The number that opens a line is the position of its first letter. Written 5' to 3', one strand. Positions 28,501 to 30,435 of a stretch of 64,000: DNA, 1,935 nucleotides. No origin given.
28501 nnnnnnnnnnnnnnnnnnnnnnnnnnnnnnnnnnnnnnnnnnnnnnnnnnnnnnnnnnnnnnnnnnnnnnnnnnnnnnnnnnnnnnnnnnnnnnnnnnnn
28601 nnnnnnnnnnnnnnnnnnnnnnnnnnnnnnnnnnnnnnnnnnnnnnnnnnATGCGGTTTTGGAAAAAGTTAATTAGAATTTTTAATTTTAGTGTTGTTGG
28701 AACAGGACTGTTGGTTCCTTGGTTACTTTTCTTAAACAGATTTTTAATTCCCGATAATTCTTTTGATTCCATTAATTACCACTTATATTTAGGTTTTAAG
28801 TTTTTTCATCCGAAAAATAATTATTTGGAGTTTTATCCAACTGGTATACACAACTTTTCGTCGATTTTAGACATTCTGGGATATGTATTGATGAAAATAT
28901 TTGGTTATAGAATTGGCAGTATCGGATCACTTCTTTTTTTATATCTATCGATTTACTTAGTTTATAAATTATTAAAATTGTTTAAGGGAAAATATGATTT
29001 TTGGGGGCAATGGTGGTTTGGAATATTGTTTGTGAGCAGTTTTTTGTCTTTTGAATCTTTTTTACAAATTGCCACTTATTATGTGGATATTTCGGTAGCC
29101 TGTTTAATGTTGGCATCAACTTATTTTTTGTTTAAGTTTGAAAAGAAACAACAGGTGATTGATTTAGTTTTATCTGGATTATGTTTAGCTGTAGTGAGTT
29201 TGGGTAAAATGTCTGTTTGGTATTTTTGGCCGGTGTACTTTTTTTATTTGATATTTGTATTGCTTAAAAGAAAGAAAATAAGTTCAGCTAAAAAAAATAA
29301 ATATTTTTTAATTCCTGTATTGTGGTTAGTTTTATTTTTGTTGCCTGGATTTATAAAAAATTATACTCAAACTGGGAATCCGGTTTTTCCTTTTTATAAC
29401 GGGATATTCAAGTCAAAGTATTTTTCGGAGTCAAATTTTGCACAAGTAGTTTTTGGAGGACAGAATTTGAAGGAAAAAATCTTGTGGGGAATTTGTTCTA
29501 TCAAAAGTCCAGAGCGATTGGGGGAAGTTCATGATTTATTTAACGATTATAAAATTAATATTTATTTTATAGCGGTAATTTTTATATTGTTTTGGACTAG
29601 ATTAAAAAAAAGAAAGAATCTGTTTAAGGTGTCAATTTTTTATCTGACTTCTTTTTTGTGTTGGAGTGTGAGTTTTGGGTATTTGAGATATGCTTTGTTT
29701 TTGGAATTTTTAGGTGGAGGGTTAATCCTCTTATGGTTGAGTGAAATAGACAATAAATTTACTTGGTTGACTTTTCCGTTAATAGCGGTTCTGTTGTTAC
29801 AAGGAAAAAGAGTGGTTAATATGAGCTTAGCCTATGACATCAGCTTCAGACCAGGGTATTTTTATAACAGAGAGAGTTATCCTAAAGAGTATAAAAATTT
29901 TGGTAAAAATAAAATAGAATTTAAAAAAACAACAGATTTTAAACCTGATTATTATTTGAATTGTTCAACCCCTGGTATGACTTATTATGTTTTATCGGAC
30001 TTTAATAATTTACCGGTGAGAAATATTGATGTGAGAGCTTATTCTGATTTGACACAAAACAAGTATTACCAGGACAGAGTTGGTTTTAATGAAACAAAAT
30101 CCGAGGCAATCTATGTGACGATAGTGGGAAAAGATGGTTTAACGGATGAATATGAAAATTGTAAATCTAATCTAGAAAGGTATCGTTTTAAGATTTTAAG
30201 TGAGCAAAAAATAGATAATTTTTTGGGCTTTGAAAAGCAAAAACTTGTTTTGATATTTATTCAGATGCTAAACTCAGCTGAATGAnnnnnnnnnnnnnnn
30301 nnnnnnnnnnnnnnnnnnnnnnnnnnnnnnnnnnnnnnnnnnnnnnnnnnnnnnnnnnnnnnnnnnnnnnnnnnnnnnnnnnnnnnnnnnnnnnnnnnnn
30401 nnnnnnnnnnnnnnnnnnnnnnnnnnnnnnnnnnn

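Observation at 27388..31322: GtrB-like / small membrane protein / GT-C-like module (two DPM1-type GT2s, a methyltransferase, a 544 aa polytopic protein and a 3-TM mini-protein)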

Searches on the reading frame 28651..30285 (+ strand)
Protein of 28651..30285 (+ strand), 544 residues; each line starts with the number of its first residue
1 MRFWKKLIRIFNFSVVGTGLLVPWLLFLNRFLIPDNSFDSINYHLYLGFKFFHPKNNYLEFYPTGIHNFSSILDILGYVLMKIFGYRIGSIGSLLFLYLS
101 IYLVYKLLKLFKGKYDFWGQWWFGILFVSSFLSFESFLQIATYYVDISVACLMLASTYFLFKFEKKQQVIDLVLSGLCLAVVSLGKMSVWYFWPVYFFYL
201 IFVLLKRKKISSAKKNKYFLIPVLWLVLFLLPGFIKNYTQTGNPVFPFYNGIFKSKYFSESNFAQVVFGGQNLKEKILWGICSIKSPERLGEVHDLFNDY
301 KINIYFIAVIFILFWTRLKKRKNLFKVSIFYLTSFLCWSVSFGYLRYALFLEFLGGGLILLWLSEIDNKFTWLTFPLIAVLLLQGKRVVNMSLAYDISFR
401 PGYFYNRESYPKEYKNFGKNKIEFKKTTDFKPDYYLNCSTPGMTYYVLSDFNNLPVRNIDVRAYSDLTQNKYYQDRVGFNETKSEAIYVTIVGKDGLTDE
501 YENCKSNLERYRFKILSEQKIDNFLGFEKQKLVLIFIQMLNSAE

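Call 4: search_protein_families(library=pfam, proteins=[window:28651-30285:+], max_evalue=0.01)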
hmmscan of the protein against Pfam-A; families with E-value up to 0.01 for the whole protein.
window:28651-30285:+ (544 aa): 1 family
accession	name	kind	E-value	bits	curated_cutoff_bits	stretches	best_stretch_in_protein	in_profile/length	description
PF13231.12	PMT_2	-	0.00041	21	26.1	1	91-229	26-154/160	Dolichyl-phosphate-mannose-protein mannosyltransferase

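Call 11: find_homologous_proteins(query=window:28651-30285:+, max_evalue=0.001)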
Query window:28651-30285:+ (544 aa): 96 proteins with E <= 0.001 among 8000 candidates.
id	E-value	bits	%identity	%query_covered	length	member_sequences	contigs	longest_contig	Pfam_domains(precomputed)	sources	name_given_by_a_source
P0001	0.0e+0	1224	100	100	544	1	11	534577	-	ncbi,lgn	-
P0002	0.0e+0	1117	92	99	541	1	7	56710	-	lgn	-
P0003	2.6e-184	632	55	99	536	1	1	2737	PF26626.1,PF13231.13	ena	-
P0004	5.5e-183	628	58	95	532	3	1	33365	-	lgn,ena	-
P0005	4.9e-180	618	55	99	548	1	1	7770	-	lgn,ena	-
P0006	6.5e-180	618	56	99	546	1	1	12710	-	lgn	-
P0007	4.6e-179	615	55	99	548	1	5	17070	PF13231.13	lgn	-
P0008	1.7e-178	613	56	99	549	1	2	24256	-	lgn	-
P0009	1.4e-177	610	54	99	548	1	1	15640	-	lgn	-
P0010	1.0e-172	594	55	93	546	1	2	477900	-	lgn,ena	-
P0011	5.4e-172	592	53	99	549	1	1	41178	PF26626.1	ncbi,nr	ncbi:MAG: hypothetical protein PHX34_04270 [Candidatus Shapirobacteria bacterium]|nr:hypothetical pr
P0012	1.7e-170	587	53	96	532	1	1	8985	PF26626.1,PF13231.13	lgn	-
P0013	9.8e-167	574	51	99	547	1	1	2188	PF13231.13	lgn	-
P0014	3.7e-164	566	51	99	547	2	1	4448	-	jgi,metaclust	metaclust:\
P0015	4.1e-164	565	52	98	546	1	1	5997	-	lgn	-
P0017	1.2e-163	564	52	99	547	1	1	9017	PF13231.13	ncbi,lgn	-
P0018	2.4e-163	563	52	99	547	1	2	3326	PF13231.13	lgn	-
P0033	1.1e-138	482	49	96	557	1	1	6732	PF13231.13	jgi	-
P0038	1.2e-131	458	46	98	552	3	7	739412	PF13231.13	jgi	jgi:hypothetical protein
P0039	1.9e-131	458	46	98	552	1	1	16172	PF13231.13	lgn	-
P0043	1.0e-129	452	48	98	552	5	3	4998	PF13231.13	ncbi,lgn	-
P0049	3.4e-126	440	45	98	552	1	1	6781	PF13231.13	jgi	-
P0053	5.0e-117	410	46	94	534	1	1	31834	PF09594.17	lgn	-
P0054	1.5e-114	402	44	95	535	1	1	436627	PF13231.13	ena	-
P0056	2.3e-109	385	41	98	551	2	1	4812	PF13231.13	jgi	-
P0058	2.6e-106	375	39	97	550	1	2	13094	PF13231.13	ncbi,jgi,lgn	ncbi:MAG: glycosyltransferase family 39 protein [Candidatus Margulisiibacteriota bacterium]|jgi:hypo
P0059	6.1e-106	373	40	95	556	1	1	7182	PF13231.13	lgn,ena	-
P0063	8.0e-93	330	52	64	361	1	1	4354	PF26626.1,PF13231.13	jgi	jgi:hypothetical protein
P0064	1.0e-60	224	30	94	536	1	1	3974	PF13231.13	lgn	-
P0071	2.8e-28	117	28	66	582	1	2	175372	PF26626.1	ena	-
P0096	5.9e-4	37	27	43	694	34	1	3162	PF02366.25,PF13231.13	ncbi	-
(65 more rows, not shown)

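Call 12: search_solved_structures(query=window:28651-30285:+, max_evalue=10)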
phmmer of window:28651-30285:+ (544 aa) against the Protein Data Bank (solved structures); distinct sequences matched with E-value up to 10: 0.

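Call 16: search_protein_families(library=pfam, proteins=[P0003, P0011, P0058, P0071, P0053, P0096], max_evalue=0.01)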
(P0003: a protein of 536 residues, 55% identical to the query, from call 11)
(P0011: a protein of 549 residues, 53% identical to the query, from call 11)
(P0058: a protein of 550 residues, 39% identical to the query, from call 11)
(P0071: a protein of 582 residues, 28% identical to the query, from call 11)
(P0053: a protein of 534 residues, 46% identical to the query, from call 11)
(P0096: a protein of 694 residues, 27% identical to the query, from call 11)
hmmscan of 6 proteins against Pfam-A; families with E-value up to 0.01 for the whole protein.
P0003 (536 aa): 1 family
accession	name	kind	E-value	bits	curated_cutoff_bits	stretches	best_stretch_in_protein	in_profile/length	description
PF13231.12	PMT_2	-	5.8e-06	27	26.1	1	91-231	26-159/160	Dolichyl-phosphate-mannose-protein mannosyltransferase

P0011 (549 aa): 1 family
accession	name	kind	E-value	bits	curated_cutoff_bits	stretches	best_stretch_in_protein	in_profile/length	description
PF13231.12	PMT_2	-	9.4e-05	23.1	26.1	1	90-233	25-157/160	Dolichyl-phosphate-mannose-protein mannosyltransferase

P0058 (550 aa): 1 family
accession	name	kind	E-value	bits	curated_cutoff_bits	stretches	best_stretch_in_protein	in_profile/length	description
PF13231.12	PMT_2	-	1.1e-06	29.4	26.1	1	65-222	3-156/160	Dolichyl-phosphate-mannose-protein mannosyltransferase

P0071 (582 aa): 0 families

P0053 (534 aa): 1 family
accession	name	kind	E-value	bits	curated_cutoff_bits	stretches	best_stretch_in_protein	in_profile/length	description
PF09594.16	GT87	-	2.1e-05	24.8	25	1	75-219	12-149/237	Glycosyltransferase family 87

P0096 (694 aa): 2 families
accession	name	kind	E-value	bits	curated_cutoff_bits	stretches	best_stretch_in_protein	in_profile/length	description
PF13231.12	PMT_2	-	9.3e-08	32.9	26.1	1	241-393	13-157/160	Dolichyl-phosphate-mannose-protein mannosyltransferase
PF02366.24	PMT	-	3.1e-06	27.4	22.7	1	266-398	95-235/245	Dolichyl-phosphate-mannose-protein mannosyltransferase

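Call 18: search_solved_structures(query=A1, max_evalue=10, show_alignments=2)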
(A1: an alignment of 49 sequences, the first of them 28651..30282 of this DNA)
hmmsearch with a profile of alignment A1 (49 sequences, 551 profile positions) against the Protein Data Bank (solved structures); distinct sequences matched with E-value up to 10: 0.

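Call 24: search_protein_families(library=ncbifam, proteins=[window:28651-30285:+], max_evalue=0.01)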
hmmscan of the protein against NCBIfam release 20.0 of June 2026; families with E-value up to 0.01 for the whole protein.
window:28651-30285:+ (544 aa): 1 family
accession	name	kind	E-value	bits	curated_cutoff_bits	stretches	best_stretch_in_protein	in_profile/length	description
NF047510.1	LIC_10190_fam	subfamily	0.00048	19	100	1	87-342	168-416/424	LIC_10190 family membrane protein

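Call 29: find_related_loci(query=A2, collection=genome_contigs, flank=8000)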
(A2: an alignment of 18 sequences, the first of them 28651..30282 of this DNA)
Query A2 (544 aa) in genome_contigs; peptide patterns used: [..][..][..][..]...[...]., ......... (x = any residue, [..] = any of these).
91 stretches matched a pattern; 13 encode a relative of the query (tblastn E <= 1e-3); 13 distinct loci.
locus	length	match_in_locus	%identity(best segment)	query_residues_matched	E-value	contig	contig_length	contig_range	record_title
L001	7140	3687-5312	52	1-536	4e-163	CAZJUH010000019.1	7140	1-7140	MAG TPA_asm: uncultured Gammaproteobacteria bacterium isolate binchicken_co220_54 genome assembly, contig: NODE_7050_len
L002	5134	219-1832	52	5-536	2e-159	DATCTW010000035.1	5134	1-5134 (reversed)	MAG TPA_asm: Ignavibacteria bacterium isolate SMAG_U7341 k141_16103, whole genome shotgun sequence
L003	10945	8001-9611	50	6-536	6e-153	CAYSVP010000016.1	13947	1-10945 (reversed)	MAG TPA_asm: uncultured Gammaproteobacteria bacterium isolate SRP294416_co1_8 genome assembly, contig: NODE_9275_length_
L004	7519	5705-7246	50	29-536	2e-152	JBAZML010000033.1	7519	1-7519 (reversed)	MAG: Candidatus Shapirobacteria bacterium isolate SO_2017_LW4_41 scaffold_18944_c1_LW137-91_2017, whole genome shotgun s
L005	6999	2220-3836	50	5-536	6e-152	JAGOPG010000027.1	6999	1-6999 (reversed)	Candidatus Shapirobacteria bacterium isolate Go_SlDig_bin_323 Go_SlDig_34642_length_6999_cov_11.925640, whole genome sho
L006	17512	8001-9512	48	19-535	1e-130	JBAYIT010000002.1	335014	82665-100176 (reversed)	MAG: Candidatus Shapirobacteria bacterium isolate SO_2016_GW1_37 scaffold00036_OW334_2016, whole genome shotgun sequence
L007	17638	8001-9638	32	12-535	2e-63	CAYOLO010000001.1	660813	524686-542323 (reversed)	MAG TPA_asm: uncultured Gammaproteobacteria bacterium isolate binchicken_co16_225 genome assembly, contig: NODE_2_length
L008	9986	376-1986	31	18-535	6e-63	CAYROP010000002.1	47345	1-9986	MAG TPA_asm: uncultured Gammaproteobacteria bacterium isolate SRP173033_co3_106 genome assembly, contig: NODE_689_length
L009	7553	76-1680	32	21-536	4e-61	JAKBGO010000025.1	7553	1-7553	MAG: bacterium isolate DBS1-1.bin53 NODE_18657_length_7553_cov_1.382844, whole genome shotgun sequence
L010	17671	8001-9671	30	5-535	7e-61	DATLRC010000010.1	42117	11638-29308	MAG TPA_asm: Candidatus Dormiibacterota bacterium isolate SMAG_U13894 k141_65355, whole genome shotgun sequence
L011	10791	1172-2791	28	25-535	2e-54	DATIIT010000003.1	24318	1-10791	MAG TPA_asm: Candidatus Saccharimonadales bacterium isolate SMAG_U15672 k141_726535, whole genome shotgun sequence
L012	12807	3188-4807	29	25-535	4e-54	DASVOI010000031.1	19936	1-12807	MAG TPA_asm: Candidatus Saccharimonadales bacterium isolate SMAG_U3149 k141_568360, whole genome shotgun sequence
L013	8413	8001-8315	39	12-110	4e-15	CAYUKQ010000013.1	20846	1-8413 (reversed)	MAG TPA_asm: uncultured Gammaproteobacteria bacterium isolate binchicken_co105_428 genome assembly, contig: NODE_3162_le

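Call 31: predict_structure(alignment_id=A1)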
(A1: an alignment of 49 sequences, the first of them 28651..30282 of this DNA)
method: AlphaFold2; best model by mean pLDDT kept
length: 544 residues; sequences in the alignment: 49
mean_pLDDT: 90.7   pTM: 0.92
mean pLDDT of the five models: 90.7, 89.8, 89.2, 88.7, 88.4
residues with pLDDT >= 90: 375; 70-90: 146; 50-70: 20; < 50: 3
segments of 3 or more residues with pLDDT < 50: none
pLDDT, mean of each block of 10 residues (from residue 1): 94 98 97 91 88 72 65 94 94 98 98 94 96 95 94 99 97 98 93 98 95 97 97 88 84 81 80 95 94 84 97 97 97 97 93 98 88 87 95 88 88 91 85 89 83 86 81 80 82 91 93 94 93 93 54
secondary structure, 60 per line:
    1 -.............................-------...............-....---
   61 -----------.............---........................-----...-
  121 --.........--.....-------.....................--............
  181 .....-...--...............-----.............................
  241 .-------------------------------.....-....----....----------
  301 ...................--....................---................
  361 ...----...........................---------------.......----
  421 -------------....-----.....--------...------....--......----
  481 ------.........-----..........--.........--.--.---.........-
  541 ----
elements in order: H2-30 H38-52 H54-57 H72-84 H88-111 H123-131 H134-138 H146-166 H169-185 H192-206 H212-241 H273-277 H279-282 H287-290 H301-319 H322-341 H345-363 H368-394 H410-416 E434-437 H443-447 E456-458 H465-468 H471-476 E487-495 H501-510 E513-521 E531-539

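Call 34: fold_search(model_id=the predicted structure, library=pdb)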
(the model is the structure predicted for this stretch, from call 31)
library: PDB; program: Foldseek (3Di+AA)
matches with E <= 10: 474; with E <= 0.001: 3
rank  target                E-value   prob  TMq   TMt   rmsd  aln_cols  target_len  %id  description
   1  5f15                  7.2e-05  1.00  0.50  0.50   8.9       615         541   12  Crystal Structure of ArnT from Cupriavidus metallidurans bound to Undecaprenyl phosphate (released 2016-02-17)
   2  3wak                  1.7e-04  1.00  0.47  0.32  14.9       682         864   13  Crystal structure of the Archaeoglobus fulgidus oligosaccharyltransferase (O29867_ARCFU) in the apo form (released 2013-10-30)
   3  5ezm                  1.9e-04  1.00  0.50  0.50   9.0       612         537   13  Crystal Structure of ArnT from Cupriavidus metallidurans in the apo state (released 2016-02-17)
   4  8pn9_A                1.7e-03  1.00  0.51  0.44  12.9       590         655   12  Structure of human oligosaccharyltransferase OST-A complex bound to NGI-1 (released 2024-05-08)
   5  5ogl_A                2.4e-03  1.00  0.43  0.35   9.7       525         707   14  Structure of bacterial oligosaccharyltransferase PglB in complex with an acceptor peptide and an lipid-linked oligosac (released 2017-10-25)
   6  7oci_F                2.8e-03  1.00  0.47  0.41  12.0       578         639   11  Cryo-EM structure of yeast Ost6p containing oligosaccharyltransferase complex (released 2022-02-16)
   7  8agb_A                3.2e-03  1.00  0.46  0.40  13.6       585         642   11  Structure of yeast oligosaccharylransferase complex with lipid-linked oligosaccharide bound (released 2022-12-07)
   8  6ftg_5                4.7e-03  1.00  0.51  0.44  14.2       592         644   10  Subtomogram average of OST-containing ribosome-translocon complexes from canine rough microsomal membranes (released 2018-03-21)
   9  9s6r_A                4.7e-03  1.00  0.34  0.46  11.6       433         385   14  Ternary cryo-EM structure of yeast ALG3 with Dol25-PP-GlcNAc2Man5, Dol25-P-Man, and Fab (released 2026-03-18)
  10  9s6u_A                5.1e-03  1.00  0.45  0.45  10.3       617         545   11  Ternary cryo-EM structure of human ALG9 with Dol25-PP-GlcNAc2Man8, Dol25-P-Man and Fab (released 2026-03-18)
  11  6ezn_F                5.3e-03  1.00  0.50  0.44  11.4       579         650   12  Cryo-EM structure of the yeast oligosaccharyltransferase (OST) complex (released 2018-01-17)
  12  7zlg_A                6.5e-03  1.00  0.44  0.38  11.5       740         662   11  Cryo-EM structure of C-mannosyltransferase CeDPY19, in complex with acceptor peptide and bound to CMT2-Fab and anti-Fa (released 2023-01-11)
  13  9s6s_A                9.4e-03  1.00  0.46  0.46  11.0       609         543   12  Ternary cryo-EM structure of human ALG9 with Dol25-PP-GlcNAc2Man6, Dol25-P-Man and Fab (released 2026-03-18)
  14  3rce_A                1.2e-02  1.00  0.42  0.35   9.8       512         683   14  Bacterial oligosaccharyltransferase PglB (released 2011-06-15)
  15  6s7o_A                1.3e-02  1.00  0.45  0.39  13.7       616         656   11  Cryo-EM structure of human oligosaccharyltransferase complex OST-A (released 2019-12-18)
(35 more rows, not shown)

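Call 38: find_encoding_contigs(protein=P0001, flank=10000, max_places=4)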
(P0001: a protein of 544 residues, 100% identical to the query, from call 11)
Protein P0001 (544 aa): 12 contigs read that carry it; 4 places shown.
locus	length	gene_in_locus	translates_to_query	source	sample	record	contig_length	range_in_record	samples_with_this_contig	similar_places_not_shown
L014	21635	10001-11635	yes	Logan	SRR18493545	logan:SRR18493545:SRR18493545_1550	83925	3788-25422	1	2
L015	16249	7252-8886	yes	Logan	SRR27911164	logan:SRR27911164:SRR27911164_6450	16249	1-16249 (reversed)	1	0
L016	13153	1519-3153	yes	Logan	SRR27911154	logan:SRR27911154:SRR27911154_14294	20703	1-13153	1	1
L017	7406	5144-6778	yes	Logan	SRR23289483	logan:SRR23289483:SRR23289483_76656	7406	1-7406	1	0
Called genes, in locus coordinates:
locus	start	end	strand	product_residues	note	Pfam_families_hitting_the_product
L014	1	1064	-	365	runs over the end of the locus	PF13439:Glyco_transf_4, PF20706:GT4-conflict, PF00534:Glycos_transf_1, PF13692:Glyco_trans_1_4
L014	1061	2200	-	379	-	PF13439:Glyco_transf_4, PF00534:Glycos_transf_1, PF13692:Glyco_trans_1_4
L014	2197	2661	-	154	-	PF02643:DUF192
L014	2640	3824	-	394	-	PF13439:Glyco_transf_4 (weak), PF20706:GT4-conflict, PF00534:Glycos_transf_1, PF13692:Glyco_trans_1_4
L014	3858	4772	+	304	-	PF03706:LPG_synthase_TM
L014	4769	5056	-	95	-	PF01381:HTH_3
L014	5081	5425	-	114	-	PF05973:Gp49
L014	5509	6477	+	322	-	PF01073:3Beta_HSD, PF01370:Epimerase, PF02719:Polysacc_synt_2, PF04321:RmlD_sub_bind, PF13460:NAD_binding_10 (faint), PF16363:GDP_Man_Dehyd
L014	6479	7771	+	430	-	PF01210:NAD_Gly3P_dh_N (faint), PF02737:3HCDH_N (faint), PF03721:UDPG_MGDP_dh_N, PF03807:F420_oxidored (faint), PF00984:UDPG_MGDP_dh, PF03720:UDPG_MGDP_dh_C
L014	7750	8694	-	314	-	PF00535:Glycos_transf_2, PF10111:Glyco_tranf_2_2, PF13641:Glyco_tranf_2_3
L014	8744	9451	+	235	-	PF00535:Glycos_transf_2, PF10111:Glyco_tranf_2_2, PF13506:Glyco_transf_21 (weak), PF13641:Glyco_tranf_2_3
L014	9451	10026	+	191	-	PF13489:Methyltransf_23, PF02353:CMAS (weak), PF13847:Methyltransf_31 (weak), PF08241:Methyltransf_11, PF13649:Methyltransf_25 (weak)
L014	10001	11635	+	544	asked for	-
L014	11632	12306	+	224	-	PF00535:Glycos_transf_2, PF10111:Glyco_tranf_2_2 (weak)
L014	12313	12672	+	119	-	PF10066:DUF2304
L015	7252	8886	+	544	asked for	-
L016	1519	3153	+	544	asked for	-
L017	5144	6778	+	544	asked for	-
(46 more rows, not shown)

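Call 40: find_encoding_contigs(protein=P0010, flank=7000, max_places=1)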
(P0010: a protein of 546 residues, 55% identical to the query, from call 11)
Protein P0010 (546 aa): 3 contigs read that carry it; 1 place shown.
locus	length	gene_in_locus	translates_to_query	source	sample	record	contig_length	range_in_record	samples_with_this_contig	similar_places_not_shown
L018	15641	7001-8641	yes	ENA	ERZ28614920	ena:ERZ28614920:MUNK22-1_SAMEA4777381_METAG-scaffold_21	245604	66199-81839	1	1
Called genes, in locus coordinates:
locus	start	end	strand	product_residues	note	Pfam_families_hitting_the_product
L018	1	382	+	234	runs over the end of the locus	-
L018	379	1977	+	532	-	-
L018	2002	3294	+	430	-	PF01210:NAD_Gly3P_dh_N (faint), PF03721:UDPG_MGDP_dh_N, PF03807:F420_oxidored (faint), PF00984:UDPG_MGDP_dh, PF03720:UDPG_MGDP_dh_C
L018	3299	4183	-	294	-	PF00535:Glycos_transf_2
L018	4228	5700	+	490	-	PF13231:PMT_2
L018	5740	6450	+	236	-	PF00535:Glycos_transf_2, PF10111:Glyco_tranf_2_2 (weak), PF13641:Glyco_tranf_2_3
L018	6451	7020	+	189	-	PF13489:Methyltransf_23, PF02353:CMAS (weak), PF13847:Methyltransf_31 (faint), PF08241:Methyltransf_11, PF13649:Methyltransf_25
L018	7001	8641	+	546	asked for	-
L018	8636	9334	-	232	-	PF13489:Methyltransf_23, PF08242:Methyltransf_12 (weak), PF08241:Methyltransf_11 (faint)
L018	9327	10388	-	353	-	PF02350:Epimerase_2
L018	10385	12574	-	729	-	PF13692:Glyco_trans_1_4 (faint), PF00535:Glycos_transf_2, PF10111:Glyco_tranf_2_2, PF13641:Glyco_tranf_2_3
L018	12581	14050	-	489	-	PF00583:Acetyltransf_1, PF13673:Acetyltransf_10, PF13508:Acetyltransf_7, PF13489:Methyltransf_23, PF07021:MetW, PF13847:Methyltransf_31, PF08241:Methyltransf_11, PF08242:Methyltransf_12, +2 more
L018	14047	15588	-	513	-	PF04724:Glyco_transf_17, PF13578:Methyltransf_24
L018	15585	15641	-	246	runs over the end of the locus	PF02463:SMC_N (faint), PF13555:AAA_29 (faint), PF00005:ABC_tran, PF13304:AAA_21 (faint)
